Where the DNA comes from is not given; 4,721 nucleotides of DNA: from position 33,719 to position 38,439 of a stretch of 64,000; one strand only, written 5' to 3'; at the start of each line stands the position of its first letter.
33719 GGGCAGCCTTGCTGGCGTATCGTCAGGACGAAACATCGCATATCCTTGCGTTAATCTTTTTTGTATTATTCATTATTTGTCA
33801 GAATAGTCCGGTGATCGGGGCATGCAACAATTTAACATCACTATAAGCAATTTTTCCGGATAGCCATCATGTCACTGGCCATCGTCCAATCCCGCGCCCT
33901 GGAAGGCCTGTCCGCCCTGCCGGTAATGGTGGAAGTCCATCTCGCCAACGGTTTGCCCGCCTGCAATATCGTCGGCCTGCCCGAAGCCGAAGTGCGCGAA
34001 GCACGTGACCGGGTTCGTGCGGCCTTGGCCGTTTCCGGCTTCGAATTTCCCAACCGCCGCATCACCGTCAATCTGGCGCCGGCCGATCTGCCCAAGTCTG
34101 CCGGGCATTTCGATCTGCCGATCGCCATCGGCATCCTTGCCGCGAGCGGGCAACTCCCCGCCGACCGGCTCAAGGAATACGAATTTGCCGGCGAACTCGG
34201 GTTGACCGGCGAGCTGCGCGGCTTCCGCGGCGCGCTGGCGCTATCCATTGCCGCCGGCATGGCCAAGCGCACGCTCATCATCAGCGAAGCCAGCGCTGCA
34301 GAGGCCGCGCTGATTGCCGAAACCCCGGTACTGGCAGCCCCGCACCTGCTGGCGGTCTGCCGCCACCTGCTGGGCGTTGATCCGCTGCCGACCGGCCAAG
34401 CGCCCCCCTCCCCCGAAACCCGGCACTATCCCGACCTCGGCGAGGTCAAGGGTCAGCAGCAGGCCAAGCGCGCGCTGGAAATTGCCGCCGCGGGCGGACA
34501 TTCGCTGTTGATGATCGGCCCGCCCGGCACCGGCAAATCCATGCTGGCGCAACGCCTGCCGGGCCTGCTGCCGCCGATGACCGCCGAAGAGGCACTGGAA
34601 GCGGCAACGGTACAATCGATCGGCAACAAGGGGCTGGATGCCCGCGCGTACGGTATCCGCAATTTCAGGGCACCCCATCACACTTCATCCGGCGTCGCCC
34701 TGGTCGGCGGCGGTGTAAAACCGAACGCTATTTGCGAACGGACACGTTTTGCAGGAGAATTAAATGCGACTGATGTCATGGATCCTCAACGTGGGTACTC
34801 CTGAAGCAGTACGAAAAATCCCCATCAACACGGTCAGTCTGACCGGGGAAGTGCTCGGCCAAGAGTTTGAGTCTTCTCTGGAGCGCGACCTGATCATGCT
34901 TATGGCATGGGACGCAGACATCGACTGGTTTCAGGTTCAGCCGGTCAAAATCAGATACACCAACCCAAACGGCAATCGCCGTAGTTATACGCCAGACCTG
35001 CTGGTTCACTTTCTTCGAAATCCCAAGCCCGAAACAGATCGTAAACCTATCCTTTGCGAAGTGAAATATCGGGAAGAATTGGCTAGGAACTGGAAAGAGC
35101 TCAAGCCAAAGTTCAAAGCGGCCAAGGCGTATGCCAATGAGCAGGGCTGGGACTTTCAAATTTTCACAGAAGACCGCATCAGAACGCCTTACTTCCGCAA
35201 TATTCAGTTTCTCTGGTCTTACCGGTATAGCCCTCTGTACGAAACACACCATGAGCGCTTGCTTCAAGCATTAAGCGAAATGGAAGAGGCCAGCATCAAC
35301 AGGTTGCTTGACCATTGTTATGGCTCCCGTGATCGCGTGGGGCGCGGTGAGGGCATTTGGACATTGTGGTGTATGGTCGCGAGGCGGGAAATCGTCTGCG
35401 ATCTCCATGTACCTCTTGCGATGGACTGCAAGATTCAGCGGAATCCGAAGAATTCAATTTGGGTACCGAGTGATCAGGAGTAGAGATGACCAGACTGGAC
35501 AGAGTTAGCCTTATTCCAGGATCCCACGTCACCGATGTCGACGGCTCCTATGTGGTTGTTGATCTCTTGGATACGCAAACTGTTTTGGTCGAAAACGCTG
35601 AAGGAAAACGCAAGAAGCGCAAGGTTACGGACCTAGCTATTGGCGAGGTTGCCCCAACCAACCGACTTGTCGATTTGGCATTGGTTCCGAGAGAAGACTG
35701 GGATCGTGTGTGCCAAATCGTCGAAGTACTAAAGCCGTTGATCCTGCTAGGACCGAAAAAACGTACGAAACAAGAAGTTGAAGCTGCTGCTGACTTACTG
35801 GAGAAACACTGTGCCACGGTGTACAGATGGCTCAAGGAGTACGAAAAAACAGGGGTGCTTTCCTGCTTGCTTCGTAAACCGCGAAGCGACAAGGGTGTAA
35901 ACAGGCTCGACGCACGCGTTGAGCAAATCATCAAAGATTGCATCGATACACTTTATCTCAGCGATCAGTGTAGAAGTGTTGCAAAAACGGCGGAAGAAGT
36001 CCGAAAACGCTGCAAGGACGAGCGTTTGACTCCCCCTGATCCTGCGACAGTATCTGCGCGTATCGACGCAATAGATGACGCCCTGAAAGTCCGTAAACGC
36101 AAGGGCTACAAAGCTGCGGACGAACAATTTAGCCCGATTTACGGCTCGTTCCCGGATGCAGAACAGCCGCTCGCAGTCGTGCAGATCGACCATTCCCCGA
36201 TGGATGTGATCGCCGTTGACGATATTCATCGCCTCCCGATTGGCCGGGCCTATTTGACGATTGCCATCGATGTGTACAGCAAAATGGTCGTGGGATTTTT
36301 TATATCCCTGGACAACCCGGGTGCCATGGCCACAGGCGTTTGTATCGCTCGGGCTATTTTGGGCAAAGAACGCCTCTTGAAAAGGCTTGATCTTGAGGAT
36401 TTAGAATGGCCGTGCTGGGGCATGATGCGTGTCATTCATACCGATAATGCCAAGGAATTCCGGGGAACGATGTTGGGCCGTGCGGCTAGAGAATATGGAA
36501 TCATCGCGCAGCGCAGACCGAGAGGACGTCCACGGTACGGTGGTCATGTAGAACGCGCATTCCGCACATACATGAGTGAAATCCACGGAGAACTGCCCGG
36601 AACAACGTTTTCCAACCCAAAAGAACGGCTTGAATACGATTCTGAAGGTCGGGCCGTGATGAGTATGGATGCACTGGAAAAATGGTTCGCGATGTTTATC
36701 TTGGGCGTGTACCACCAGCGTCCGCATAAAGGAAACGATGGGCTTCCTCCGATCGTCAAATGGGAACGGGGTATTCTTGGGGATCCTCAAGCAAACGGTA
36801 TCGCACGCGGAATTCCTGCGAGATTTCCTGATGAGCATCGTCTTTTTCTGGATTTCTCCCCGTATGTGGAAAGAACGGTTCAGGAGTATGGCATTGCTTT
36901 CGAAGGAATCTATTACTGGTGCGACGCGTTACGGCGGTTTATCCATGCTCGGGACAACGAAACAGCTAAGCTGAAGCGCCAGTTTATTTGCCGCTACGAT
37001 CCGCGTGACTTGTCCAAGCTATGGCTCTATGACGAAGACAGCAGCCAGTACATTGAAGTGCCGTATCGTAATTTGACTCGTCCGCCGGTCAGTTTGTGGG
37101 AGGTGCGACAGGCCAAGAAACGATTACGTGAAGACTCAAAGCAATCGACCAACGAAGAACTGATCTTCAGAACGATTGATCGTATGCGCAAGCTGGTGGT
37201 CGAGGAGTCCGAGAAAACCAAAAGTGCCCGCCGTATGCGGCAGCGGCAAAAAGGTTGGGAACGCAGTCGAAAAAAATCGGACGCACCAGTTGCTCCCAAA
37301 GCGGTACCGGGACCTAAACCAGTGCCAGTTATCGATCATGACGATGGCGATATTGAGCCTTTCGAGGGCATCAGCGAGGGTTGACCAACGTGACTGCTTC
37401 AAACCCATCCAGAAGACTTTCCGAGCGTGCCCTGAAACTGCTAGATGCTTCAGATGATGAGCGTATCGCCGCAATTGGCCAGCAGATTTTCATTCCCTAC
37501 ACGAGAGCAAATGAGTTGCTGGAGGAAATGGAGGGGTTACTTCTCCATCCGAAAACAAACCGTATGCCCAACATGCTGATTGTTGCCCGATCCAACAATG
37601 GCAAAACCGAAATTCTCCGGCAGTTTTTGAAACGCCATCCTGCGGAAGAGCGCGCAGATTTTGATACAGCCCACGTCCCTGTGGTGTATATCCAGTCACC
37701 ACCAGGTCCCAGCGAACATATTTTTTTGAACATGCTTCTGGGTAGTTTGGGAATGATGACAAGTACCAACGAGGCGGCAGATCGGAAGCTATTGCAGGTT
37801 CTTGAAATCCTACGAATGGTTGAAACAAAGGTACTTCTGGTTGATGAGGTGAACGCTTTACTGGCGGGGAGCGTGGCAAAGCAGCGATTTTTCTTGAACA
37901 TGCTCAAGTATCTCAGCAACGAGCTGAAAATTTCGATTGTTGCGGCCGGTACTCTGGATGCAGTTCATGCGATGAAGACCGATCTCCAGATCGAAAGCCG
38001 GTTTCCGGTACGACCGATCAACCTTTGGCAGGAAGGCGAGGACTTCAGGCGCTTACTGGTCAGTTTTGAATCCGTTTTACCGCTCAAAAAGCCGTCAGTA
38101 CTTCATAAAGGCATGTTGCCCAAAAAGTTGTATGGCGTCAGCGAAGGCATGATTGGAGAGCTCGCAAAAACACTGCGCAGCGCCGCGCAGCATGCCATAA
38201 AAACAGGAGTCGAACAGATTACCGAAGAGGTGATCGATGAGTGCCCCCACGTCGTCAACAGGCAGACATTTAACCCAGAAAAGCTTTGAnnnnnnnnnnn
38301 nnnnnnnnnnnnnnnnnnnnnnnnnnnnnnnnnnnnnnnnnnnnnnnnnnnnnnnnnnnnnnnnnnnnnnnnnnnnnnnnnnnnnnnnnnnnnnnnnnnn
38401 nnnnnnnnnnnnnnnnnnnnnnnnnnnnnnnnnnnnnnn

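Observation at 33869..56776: A 21.4-kb Tn7-like transposon inserted in-frame into comM with a 5-bp GGCGG duplication.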

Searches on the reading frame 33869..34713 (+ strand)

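Call 5: search_protein_families(library=pfam, proteins=[window:33869-34713:+], max_evalue=0.01)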
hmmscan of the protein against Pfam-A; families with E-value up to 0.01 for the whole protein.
window:33869-34713:+ (281 aa): 6 families
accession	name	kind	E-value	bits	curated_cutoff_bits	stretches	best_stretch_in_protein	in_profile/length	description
PF13541.12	ChlI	-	1.7e-41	141.4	27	1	21-140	1-119/121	Subunit ChlI of Mg-chelatase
PF01078.27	Mg_chelatase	-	1.7e-36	126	20.3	1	189-281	1-93/207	Magnesium chelatase, subunit ChlI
PF07728.20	AAA_5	-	0.00032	21.1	22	1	213-234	2-23/139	AAA domain (dynein-related subfamily)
PF13191.12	AAA_16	-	0.0035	18.3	32.6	1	198-231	11-45/167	AAA ATPase domain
PF20030.5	bpMoxR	-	0.0042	16.6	27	1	202-232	23-53/205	MoxR domain in the MoxR-vWA-beta-propeller ternary systems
PF13671.12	AAA_33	-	0.005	17.6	27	0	213-232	2-21/143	AAA domain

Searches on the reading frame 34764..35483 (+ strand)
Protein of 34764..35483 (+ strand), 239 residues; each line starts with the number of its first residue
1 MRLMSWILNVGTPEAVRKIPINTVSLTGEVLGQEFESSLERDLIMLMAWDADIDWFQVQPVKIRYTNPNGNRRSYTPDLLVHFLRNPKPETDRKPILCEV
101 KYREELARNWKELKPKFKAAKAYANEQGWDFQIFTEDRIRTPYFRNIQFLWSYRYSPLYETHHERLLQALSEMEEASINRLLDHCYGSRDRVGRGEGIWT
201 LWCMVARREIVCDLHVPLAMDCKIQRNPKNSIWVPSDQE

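Call 5: search_protein_families(library=pfam, proteins=[window:34764-35483:+], max_evalue=0.01)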
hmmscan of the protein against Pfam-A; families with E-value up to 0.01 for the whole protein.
window:34764-35483:+ (239 aa): 2 families
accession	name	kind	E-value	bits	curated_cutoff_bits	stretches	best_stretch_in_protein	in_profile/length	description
PF08722.17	Tn7_TnsA-like_N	-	3.7e-20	72.7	26.5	1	51-136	2-85/85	TnsA-like endonuclease N terminal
PF08721.17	Tn7_Tnp_TnsA_C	-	1.2e-09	39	23.4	1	139-214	2-83/83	TnsA endonuclease C terminal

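Call 19: search_protein_families(library=ncbifam, proteins=[window:34764-35483:+], max_evalue=0.01)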
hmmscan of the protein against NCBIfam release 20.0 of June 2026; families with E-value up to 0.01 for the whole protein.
window:34764-35483:+ (239 aa): 1 family
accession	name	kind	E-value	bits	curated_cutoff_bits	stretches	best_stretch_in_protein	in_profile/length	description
NF033179.1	TnsA_like_Actin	subfamily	7e-14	51.8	110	1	35-222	42-209/212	TnsA-like heteromeric transposase endonuclease subunit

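Call 44: find_encoding_contigs(protein=window:34764-35483:+, flank=4000, max_places=10)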
Protein window:34764-35483:+ (239 aa): 3 contigs read that carry it; 2 places shown.
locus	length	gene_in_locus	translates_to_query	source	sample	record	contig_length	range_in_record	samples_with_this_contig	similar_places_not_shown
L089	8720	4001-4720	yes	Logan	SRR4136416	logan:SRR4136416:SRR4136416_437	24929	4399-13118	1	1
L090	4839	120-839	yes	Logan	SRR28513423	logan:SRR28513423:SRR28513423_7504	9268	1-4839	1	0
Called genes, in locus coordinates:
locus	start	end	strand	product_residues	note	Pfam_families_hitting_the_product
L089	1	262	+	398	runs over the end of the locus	PF00871:Acetate_kinase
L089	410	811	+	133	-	PF01219:DAGK_prokar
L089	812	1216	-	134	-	PF11026:DUF2721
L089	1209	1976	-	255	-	PF00072:Response_reg, PF04397:LytTR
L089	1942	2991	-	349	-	PF06580:His_kinase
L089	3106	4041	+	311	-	PF13541:ChlI, PF01078:Mg_chelatase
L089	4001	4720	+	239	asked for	PF08722:Tn7_TnsA-like_N, PF08721:Tn7_Tnp_TnsA_C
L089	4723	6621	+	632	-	PF13551:HTH_29 (weak), PF09299:Mu-transpos_C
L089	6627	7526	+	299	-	PF05621:TniB, PF13401:AAA_22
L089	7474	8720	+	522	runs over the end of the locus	PF06527:TniQ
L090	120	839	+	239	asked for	PF08722:Tn7_TnsA-like_N, PF08721:Tn7_Tnp_TnsA_C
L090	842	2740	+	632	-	PF13551:HTH_29 (weak), PF09299:Mu-transpos_C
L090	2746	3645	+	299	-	PF05621:TniB, PF13401:AAA_22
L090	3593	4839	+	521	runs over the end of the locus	PF06527:TniQ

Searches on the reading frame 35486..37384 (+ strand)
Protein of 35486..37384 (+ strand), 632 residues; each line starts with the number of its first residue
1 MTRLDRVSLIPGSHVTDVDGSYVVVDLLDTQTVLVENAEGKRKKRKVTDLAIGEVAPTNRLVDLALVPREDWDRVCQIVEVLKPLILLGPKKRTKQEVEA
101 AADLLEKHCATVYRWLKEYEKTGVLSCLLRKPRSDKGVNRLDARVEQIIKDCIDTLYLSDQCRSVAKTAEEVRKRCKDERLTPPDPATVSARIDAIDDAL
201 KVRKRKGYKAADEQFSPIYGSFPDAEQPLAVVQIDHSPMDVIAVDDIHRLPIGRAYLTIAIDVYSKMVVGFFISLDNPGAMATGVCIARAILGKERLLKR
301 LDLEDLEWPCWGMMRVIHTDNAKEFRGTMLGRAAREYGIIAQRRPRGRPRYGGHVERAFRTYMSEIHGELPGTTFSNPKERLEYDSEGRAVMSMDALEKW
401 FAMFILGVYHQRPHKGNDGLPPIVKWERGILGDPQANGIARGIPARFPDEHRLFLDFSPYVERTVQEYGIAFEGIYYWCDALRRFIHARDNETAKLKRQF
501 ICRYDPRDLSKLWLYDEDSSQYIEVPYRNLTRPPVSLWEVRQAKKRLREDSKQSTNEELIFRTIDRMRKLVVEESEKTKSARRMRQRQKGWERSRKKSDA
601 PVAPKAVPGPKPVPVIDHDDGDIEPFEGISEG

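Call 5: search_protein_families(library=pfam, proteins=[window:35486-37384:+], max_evalue=0.01)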
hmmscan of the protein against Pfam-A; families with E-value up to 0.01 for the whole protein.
window:35486-37384:+ (632 aa): 4 families
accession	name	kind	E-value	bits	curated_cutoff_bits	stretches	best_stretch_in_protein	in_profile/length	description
PF09299.17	Mu-transpos_C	-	1.2e-13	51.3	21.7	1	457-523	4-59/61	Mu transposase, C-terminal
PF13551.12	HTH_29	-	5.3e-07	30.1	28.1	1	98-147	15-64/64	Winged helix-turn helix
PF13565.12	HTH_32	-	4.4e-05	24.4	33.7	1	111-189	1-69/73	Homeodomain-like domain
PF00665.32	rve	-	0.00063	20.4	32.6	1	245-349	11-102/102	Integrase core domain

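Call 19: search_protein_families(library=ncbifam, proteins=[window:35486-37384:+], max_evalue=0.01)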
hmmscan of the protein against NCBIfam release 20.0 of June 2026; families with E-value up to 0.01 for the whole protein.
window:35486-37384:+ (632 aa): 3 families
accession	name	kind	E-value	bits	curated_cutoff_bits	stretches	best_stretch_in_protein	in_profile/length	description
NF033577.2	transpos_IS481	equivalog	3e-20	72.9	224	1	91-423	9-281/284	IS481 family transposase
NF033516.0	transpos_IS3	equivalog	7.2e-09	35.4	160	1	250-422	228-365/369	IS3 family transposase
NF033545.0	transpos_IS630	equivalog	2.9e-05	23.7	100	1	96-196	13-108/299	IS630 family transposase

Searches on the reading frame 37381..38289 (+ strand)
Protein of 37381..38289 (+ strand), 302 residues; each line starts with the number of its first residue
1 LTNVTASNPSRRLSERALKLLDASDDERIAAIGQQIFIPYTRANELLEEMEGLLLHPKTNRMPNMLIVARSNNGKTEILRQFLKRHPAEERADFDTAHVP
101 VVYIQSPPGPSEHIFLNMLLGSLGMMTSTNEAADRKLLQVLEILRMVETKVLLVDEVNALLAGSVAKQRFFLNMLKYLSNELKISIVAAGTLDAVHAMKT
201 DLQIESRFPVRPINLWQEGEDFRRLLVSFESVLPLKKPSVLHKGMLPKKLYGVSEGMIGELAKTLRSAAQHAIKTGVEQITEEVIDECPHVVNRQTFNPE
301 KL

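Call 5: search_protein_families(library=pfam, proteins=[window:37381-38289:+], max_evalue=0.01)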
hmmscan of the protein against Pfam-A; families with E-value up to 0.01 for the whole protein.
window:37381-38289:+ (302 aa): 2 families
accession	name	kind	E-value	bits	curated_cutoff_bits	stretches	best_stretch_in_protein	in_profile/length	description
PF05621.17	TniB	-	2.5e-60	203.6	22.4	1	28-217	1-188/189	Bacterial TniB protein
PF13401.12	AAA_22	-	2e-10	41.5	27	1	65-194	8-126/130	AAA domain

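Call 19: search_protein_families(library=ncbifam, proteins=[window:37381-38289:+], max_evalue=0.01)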
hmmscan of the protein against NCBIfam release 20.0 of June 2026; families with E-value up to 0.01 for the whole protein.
window:37381-38289:+ (302 aa): 0 families
